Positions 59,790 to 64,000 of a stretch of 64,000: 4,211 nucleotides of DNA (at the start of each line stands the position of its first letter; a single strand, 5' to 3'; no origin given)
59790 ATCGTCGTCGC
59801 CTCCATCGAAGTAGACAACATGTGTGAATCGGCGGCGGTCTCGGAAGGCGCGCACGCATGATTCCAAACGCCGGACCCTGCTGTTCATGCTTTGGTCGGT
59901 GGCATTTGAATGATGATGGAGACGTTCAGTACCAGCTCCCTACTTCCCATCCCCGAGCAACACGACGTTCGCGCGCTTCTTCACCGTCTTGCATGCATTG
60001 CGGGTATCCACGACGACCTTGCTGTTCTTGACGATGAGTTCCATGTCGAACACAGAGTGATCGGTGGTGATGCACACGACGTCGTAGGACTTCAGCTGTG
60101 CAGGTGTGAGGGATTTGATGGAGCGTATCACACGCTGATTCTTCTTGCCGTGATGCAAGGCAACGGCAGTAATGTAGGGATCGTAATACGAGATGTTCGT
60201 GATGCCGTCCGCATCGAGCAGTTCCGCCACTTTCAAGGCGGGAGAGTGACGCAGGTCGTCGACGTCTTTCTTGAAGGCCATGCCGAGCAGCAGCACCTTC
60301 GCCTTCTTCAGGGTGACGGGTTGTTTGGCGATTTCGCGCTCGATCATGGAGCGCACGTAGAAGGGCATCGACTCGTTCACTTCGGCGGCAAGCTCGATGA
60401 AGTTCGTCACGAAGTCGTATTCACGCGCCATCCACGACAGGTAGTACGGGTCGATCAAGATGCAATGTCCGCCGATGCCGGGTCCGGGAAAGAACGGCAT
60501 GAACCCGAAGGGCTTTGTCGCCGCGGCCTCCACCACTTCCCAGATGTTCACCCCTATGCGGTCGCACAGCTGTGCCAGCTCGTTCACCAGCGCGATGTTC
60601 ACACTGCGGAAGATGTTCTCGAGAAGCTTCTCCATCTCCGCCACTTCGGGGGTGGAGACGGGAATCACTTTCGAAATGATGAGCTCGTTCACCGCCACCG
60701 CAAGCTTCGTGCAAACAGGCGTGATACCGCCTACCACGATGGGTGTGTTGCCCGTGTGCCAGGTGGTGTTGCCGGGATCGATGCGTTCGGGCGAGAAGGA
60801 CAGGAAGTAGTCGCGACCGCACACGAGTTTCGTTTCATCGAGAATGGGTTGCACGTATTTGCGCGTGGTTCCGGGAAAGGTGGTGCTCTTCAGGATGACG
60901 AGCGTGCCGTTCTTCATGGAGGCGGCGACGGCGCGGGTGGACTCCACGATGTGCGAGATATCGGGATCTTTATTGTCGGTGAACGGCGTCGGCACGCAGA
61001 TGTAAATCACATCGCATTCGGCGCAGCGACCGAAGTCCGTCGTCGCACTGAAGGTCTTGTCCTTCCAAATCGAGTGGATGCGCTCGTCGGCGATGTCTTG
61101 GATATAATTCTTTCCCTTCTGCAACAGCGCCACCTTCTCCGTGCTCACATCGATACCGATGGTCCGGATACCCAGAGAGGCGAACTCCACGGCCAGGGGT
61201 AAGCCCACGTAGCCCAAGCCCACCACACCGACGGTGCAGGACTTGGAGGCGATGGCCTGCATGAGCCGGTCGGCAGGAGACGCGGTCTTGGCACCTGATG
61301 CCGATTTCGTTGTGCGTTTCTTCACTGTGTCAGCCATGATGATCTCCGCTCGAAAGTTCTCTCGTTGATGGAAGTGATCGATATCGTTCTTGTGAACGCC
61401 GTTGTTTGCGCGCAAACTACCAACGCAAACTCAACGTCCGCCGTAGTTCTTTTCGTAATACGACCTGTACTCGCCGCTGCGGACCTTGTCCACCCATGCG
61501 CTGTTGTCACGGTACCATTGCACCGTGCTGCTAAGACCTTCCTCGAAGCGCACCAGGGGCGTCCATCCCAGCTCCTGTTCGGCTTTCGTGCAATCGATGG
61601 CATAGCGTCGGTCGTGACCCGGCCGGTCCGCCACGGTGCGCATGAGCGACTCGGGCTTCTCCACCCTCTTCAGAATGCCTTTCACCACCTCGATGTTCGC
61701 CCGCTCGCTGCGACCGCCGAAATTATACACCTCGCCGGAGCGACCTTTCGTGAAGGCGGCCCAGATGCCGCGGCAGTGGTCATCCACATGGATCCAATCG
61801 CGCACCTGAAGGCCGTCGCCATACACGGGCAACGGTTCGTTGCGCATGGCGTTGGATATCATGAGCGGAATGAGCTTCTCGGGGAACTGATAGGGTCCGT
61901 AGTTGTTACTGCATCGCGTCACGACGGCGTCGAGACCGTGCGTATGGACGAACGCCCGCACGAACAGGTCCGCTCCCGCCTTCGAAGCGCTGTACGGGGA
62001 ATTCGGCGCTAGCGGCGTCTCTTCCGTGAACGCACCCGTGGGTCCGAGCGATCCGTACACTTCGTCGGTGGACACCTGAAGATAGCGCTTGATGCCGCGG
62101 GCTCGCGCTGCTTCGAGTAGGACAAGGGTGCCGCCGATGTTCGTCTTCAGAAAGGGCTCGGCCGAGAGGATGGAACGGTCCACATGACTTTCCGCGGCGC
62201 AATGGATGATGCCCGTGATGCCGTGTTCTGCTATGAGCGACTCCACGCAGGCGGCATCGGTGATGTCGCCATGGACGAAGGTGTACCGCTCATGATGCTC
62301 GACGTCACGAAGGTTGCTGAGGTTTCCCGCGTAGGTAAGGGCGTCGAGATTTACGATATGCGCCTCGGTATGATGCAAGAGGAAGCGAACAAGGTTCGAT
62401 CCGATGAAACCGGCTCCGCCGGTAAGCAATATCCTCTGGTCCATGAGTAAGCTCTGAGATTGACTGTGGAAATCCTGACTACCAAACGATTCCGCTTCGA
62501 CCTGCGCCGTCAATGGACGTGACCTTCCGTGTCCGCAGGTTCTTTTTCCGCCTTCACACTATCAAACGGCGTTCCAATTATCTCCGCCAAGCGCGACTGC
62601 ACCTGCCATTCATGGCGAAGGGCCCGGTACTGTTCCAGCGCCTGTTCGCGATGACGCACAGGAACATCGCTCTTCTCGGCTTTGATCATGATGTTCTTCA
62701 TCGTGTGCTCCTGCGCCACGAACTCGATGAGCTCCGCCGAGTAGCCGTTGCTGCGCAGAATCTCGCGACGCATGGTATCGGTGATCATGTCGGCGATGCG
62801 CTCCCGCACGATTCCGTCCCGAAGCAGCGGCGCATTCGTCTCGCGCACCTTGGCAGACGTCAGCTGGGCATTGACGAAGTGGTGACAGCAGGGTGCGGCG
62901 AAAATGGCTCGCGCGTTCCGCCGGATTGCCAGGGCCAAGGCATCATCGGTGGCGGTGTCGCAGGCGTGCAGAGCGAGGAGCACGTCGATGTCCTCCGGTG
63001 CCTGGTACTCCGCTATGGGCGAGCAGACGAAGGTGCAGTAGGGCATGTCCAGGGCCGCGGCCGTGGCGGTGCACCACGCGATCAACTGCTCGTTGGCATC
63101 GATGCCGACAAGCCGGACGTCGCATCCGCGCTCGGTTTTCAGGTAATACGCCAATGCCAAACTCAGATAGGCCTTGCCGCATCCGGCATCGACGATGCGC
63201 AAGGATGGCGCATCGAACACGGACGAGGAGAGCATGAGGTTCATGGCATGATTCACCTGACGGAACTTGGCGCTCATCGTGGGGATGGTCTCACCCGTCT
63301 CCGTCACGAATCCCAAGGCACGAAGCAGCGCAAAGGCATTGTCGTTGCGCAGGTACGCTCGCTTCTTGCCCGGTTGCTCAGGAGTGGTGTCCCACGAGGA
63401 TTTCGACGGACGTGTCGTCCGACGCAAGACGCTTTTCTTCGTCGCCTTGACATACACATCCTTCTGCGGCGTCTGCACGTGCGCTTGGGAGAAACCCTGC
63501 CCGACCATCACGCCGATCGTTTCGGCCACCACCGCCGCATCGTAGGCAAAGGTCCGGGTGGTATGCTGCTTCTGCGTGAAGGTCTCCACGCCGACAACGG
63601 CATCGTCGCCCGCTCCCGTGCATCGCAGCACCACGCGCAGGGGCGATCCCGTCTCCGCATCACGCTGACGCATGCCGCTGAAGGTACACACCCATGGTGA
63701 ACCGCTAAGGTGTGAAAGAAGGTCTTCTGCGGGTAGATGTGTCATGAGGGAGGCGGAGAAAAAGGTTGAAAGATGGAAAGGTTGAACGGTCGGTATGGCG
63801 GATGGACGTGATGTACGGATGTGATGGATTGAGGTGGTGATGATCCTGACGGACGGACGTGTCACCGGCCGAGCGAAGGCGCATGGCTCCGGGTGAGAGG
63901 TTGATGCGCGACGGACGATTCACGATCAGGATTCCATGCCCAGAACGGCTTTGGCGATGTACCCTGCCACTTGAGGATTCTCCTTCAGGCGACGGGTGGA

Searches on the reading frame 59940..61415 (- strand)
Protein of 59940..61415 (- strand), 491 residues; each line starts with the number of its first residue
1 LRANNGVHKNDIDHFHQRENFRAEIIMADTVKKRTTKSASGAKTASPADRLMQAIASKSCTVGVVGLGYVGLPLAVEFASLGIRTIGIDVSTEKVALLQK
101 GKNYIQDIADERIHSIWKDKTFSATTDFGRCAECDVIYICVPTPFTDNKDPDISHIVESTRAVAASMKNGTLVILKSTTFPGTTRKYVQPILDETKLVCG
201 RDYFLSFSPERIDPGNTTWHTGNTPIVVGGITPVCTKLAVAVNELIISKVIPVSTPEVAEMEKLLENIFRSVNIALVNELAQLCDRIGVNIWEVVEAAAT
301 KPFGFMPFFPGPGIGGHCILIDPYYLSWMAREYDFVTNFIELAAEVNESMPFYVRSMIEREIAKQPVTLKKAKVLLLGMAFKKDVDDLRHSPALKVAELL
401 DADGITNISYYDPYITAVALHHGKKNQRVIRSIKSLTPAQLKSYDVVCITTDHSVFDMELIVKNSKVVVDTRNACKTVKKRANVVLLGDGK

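Call 107: search_protein_families(library=pfam, proteins=[window:59940-61415:-], max_evalue=0.001)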
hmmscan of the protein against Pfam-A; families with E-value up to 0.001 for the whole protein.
window:59940-61415:- (491 aa): 4 families
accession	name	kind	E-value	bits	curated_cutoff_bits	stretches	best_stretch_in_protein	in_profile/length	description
PF03721.20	UDPG_MGDP_dh_N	-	1.8e-40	139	27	1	61-237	2-181/187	UDP-glucose/GDP-mannose dehydrogenase family, NAD binding domain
PF00984.24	UDPG_MGDP_dh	-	5.4e-31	107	25.4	1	258-348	2-93/94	UDP-glucose/GDP-mannose dehydrogenase family, central domain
PF03720.21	UDPG_MGDP_dh_C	-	1.2e-20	74.2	30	1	375-476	1-102/103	UDP-glucose/GDP-mannose dehydrogenase family, UDP binding domain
PF03446.21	NAD_binding_2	-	8.6e-08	32.8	21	1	61-188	1-104/161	NAD binding domain of 6-phosphogluconate dehydrogenase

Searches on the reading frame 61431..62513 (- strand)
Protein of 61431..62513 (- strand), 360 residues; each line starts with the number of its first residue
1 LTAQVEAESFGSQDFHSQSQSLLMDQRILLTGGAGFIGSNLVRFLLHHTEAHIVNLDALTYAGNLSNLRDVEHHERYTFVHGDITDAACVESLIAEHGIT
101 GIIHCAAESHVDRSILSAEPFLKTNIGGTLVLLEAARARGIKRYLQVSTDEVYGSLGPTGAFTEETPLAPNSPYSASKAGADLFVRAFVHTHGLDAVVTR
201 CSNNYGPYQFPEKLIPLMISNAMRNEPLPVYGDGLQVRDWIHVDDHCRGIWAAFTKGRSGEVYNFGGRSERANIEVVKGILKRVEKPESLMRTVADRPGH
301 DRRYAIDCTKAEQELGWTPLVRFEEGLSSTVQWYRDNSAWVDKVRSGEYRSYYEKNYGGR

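Call 107: search_protein_families(library=pfam, proteins=[window:61431-62513:-], max_evalue=0.001)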
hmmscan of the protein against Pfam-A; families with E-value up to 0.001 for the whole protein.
window:61431-62513:- (360 aa): 9 families
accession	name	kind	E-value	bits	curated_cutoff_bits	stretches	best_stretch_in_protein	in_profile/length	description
PF16363.11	GDP_Man_Dehyd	-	2.3e-86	290.7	27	1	29-329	1-331/332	GDP-mannose 4,6 dehydratase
PF01370.27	Epimerase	-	1e-71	241.6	20.9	1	28-266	1-240/240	NAD dependent epimerase/dehydratase family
PF04321.23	RmlD_sub_bind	-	2e-18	66.9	27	1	27-331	2-282/287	RmlD substrate binding domain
PF02719.21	Polysacc_synt_2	-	1e-16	61.4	20.2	1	28-263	1-226/293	Polysaccharide biosynthesis protein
PF01073.25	3Beta_HSD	-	1.1e-16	61.1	22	1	30-244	2-219/280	3-beta hydroxysteroid dehydrogenase/isomerase family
PF07993.18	NAD_binding_4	-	3.5e-11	43.2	20.1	1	30-203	1-206/258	Male sterility protein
PF13460.12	NAD_binding_10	-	5.3e-09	36.6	27.2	1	32-187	1-133/184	NAD(P)H-binding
PF08659.16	KR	-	2.1e-05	25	22.6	1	28-107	3-90/180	KR domain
PF00106.31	adh_short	-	0.00045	20.2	26.6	0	27-191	2-166/195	short chain dehydrogenase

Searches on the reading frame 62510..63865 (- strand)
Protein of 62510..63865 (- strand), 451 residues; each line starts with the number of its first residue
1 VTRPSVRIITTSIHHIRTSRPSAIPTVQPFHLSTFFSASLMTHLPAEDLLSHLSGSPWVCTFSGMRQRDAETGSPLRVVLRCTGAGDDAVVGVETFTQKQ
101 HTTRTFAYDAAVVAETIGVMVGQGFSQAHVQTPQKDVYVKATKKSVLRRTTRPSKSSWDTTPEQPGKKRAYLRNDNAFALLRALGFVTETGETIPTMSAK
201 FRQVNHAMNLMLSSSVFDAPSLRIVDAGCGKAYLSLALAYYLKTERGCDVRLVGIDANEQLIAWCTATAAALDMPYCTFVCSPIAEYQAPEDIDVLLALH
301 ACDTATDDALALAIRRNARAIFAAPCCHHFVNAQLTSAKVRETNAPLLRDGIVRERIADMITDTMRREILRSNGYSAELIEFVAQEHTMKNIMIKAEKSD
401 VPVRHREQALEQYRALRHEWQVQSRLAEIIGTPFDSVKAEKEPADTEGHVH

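Call 107: search_protein_families(library=pfam, proteins=[window:62510-63865:-], max_evalue=0.001)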
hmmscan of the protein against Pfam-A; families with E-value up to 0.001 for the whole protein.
window:62510-63865:- (451 aa): 5 families
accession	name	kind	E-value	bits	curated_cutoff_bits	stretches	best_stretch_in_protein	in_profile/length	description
PF13679.12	Methyltransf_32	-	9.4e-34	116.9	27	1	200-334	2-143/143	Methyltransferase domain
PF13847.12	Methyltransf_31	-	2.2e-07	31.1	27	1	221-313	4-95/145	Methyltransferase domain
PF13649.12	Methyltransf_25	-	9.9e-07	29.8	27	1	224-319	1-91/97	Methyltransferase domain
PF05206.20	TRM13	-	5.1e-06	26.7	26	0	359-395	219-255/257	Methyltransferase TRM13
PF08241.18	Methyltransf_11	-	0.0005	21.1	21.2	0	225-312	1-80/95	Methyltransferase domain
